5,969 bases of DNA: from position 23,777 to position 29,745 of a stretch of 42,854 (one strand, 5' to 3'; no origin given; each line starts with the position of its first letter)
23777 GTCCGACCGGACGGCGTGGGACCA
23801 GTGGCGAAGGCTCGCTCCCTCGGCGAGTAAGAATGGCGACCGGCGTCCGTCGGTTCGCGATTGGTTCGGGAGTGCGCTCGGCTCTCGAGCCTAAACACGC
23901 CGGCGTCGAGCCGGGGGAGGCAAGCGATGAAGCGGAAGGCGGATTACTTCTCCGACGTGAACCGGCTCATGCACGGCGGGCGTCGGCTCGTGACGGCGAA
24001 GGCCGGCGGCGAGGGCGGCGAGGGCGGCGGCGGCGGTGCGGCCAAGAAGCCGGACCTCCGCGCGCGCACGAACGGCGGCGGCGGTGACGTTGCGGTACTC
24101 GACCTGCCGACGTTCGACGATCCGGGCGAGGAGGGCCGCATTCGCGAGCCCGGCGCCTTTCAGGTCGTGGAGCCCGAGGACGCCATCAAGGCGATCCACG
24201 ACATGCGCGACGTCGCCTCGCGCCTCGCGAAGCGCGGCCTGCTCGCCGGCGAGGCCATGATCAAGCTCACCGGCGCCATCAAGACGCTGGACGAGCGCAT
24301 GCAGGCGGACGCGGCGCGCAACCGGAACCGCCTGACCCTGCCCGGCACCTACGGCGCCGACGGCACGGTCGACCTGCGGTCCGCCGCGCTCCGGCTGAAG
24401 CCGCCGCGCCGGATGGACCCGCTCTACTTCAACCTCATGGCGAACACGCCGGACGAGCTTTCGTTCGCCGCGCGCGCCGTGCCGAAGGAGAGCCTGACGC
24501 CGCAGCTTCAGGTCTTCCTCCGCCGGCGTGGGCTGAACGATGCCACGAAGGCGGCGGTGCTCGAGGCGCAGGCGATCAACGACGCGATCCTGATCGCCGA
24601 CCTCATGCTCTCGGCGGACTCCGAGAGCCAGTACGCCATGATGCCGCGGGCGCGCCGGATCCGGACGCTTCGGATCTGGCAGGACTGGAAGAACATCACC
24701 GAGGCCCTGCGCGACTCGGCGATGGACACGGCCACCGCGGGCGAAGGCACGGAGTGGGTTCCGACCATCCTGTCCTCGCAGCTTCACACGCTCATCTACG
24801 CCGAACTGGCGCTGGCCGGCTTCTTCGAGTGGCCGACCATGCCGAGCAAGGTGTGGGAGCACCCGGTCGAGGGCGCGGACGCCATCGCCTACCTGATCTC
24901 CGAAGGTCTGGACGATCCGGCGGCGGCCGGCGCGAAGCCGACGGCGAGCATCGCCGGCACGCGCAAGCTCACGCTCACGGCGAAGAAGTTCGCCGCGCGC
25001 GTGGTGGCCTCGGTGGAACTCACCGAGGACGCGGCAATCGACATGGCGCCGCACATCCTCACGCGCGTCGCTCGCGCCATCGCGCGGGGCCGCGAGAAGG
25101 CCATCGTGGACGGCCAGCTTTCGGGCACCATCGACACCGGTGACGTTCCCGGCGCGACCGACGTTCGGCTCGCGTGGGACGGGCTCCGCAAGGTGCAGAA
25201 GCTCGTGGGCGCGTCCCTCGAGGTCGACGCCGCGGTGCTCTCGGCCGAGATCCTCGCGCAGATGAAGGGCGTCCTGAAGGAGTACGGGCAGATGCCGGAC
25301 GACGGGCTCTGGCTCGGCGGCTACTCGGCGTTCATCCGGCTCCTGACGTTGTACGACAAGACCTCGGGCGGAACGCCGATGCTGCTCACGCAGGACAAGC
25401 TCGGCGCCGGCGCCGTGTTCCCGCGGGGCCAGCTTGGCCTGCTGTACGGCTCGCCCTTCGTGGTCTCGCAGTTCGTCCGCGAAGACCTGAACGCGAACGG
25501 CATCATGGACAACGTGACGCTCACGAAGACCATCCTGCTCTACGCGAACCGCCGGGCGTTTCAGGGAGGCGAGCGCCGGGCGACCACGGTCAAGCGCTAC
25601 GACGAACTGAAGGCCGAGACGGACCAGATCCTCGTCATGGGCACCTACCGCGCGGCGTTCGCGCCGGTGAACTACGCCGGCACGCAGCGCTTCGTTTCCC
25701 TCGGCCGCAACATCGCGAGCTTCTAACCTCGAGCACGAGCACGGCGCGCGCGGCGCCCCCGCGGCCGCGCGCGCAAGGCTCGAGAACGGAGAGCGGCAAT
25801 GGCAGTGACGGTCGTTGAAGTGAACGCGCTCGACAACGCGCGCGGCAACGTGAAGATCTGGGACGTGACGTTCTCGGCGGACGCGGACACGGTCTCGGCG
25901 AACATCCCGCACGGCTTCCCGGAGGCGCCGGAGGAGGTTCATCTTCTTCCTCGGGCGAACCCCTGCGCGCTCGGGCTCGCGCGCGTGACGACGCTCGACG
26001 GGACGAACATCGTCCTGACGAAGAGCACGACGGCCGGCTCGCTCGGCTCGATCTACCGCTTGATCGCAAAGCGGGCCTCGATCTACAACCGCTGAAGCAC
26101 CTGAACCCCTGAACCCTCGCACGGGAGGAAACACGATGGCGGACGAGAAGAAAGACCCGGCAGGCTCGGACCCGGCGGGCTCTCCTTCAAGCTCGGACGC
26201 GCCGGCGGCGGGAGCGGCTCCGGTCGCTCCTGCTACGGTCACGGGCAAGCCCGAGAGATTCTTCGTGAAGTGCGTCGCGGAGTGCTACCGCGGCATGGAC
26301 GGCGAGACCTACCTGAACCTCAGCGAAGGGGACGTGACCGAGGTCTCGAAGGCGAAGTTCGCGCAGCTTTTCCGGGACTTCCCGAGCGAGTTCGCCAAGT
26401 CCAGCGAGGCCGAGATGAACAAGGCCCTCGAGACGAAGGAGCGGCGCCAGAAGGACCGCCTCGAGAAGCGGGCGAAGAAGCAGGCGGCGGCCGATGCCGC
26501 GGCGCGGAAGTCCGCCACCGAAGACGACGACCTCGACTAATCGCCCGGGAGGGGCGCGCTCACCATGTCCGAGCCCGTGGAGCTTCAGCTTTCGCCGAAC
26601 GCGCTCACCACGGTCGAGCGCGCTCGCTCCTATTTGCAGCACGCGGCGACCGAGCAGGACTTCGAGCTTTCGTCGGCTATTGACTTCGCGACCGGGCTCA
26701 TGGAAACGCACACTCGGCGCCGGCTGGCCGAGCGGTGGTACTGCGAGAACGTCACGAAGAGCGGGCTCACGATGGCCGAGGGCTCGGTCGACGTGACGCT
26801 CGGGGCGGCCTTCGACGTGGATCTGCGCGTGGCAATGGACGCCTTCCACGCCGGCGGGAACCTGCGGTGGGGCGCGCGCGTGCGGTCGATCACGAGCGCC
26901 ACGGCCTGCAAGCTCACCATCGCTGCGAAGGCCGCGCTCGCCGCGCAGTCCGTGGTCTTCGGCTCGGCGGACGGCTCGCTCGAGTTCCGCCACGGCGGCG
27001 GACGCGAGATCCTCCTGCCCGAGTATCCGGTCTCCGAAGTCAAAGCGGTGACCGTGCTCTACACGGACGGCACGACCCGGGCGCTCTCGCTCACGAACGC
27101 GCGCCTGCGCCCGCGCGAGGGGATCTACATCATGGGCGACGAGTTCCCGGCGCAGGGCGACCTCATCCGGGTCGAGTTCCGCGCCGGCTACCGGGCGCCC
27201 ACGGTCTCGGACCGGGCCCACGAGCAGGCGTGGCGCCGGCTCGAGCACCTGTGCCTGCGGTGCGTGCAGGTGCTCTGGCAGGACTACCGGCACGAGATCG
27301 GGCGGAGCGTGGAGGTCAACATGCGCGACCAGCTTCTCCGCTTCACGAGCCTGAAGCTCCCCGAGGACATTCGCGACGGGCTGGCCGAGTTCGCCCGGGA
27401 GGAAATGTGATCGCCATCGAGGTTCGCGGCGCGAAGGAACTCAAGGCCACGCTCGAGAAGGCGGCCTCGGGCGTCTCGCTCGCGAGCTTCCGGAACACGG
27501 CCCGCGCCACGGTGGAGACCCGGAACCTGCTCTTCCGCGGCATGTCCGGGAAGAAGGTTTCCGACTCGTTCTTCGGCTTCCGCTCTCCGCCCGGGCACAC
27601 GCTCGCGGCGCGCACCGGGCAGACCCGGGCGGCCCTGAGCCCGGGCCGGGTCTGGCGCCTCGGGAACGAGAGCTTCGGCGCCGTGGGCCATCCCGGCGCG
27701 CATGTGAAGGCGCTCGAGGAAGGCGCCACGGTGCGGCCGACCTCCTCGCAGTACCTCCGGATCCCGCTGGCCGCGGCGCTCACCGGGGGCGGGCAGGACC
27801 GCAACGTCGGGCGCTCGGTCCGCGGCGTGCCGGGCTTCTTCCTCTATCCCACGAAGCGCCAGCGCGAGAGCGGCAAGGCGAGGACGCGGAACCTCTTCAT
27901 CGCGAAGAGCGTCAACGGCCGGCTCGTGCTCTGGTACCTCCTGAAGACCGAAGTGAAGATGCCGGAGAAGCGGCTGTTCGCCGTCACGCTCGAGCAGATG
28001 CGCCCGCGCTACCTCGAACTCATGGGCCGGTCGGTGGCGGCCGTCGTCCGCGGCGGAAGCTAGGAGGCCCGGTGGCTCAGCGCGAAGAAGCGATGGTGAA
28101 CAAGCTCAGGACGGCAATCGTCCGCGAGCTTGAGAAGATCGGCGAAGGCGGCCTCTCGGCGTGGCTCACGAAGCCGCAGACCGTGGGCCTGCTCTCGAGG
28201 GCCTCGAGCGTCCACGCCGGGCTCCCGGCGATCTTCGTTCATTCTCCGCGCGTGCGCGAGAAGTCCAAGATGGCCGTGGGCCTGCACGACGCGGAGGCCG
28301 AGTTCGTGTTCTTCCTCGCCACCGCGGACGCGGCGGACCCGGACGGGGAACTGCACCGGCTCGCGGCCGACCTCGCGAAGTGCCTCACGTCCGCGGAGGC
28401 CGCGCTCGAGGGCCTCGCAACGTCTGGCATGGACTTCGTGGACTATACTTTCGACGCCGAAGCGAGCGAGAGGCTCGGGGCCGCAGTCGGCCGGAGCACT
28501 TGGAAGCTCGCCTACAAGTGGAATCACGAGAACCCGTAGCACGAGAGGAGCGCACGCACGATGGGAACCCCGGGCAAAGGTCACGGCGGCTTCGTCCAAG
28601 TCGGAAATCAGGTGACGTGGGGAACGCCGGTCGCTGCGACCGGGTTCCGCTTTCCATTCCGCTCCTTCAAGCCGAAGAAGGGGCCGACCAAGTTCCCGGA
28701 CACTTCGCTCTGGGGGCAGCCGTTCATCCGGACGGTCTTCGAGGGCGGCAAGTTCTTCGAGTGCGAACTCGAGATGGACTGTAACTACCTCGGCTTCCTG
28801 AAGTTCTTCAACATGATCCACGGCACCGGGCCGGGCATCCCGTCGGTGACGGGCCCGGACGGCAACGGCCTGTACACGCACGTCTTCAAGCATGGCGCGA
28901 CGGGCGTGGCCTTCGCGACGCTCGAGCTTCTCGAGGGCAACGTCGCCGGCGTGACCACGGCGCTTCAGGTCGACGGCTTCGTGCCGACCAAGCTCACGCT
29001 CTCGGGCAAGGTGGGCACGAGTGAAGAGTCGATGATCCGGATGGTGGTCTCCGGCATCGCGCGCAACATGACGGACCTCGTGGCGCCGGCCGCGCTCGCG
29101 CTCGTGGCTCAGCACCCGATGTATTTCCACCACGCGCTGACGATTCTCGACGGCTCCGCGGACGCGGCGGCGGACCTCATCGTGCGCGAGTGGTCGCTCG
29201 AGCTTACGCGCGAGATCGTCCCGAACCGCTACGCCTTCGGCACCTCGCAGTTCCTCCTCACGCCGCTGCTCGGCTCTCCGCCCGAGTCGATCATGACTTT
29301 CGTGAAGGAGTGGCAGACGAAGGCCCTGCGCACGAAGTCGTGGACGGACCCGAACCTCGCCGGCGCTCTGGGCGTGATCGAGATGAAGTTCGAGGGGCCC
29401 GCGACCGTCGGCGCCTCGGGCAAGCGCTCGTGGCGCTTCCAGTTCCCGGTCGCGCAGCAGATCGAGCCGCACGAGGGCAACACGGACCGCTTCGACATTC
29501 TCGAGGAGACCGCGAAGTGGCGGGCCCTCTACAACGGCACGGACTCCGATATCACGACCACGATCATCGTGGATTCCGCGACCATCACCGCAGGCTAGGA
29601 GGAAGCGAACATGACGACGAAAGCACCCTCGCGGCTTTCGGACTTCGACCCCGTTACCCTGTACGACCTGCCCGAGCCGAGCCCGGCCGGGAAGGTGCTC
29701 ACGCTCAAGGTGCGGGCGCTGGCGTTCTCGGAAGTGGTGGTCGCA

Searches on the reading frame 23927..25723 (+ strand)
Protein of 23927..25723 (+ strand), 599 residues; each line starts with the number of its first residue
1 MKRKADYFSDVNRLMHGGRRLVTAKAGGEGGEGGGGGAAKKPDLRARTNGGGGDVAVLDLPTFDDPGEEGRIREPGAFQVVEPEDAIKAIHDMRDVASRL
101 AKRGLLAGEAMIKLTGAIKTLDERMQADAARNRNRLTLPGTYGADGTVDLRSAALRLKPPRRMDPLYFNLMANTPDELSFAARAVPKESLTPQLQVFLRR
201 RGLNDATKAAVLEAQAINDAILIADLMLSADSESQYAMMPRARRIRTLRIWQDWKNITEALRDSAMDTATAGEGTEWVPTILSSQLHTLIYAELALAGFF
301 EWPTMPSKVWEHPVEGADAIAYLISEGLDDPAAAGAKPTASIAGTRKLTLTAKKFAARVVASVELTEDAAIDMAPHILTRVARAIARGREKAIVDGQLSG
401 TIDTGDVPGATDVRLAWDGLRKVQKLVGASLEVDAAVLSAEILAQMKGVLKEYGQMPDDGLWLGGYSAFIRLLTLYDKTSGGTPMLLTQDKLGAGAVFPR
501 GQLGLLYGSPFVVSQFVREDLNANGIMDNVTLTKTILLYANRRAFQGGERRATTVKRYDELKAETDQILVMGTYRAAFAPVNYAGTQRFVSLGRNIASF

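Call 85: search_protein_families(library=pfam, proteins=[window:23927-25723:+], max_evalue=0.001)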
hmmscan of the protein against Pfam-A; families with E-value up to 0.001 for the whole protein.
window:23927-25723:+ (599 aa): 1 family
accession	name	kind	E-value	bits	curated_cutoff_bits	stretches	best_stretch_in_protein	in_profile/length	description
PF05065.19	Phage_capsid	-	2.1e-16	60.6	24.2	2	278-447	5-179/280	Phage capsid family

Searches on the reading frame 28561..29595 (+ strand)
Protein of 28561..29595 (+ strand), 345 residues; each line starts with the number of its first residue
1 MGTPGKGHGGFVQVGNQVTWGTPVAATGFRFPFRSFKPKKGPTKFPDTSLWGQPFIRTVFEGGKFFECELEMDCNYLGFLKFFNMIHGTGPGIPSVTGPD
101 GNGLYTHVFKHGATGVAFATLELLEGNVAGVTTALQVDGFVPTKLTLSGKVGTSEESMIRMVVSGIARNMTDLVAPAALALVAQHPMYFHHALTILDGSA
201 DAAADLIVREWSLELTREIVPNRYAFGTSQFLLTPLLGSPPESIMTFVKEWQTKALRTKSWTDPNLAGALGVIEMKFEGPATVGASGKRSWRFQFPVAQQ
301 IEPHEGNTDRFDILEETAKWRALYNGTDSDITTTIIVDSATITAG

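Call 66: search_dna_similar(query=window:28561-29595:+, collection=phages, mode=protein, max_rows=15)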
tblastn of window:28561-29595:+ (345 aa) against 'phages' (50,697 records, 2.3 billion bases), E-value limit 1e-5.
No match.

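Call 85: search_protein_families(library=pfam, proteins=[window:28561-29595:+], max_evalue=0.001)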
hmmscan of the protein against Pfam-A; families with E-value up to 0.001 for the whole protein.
window:28561-29595:+ (345 aa): 0 families
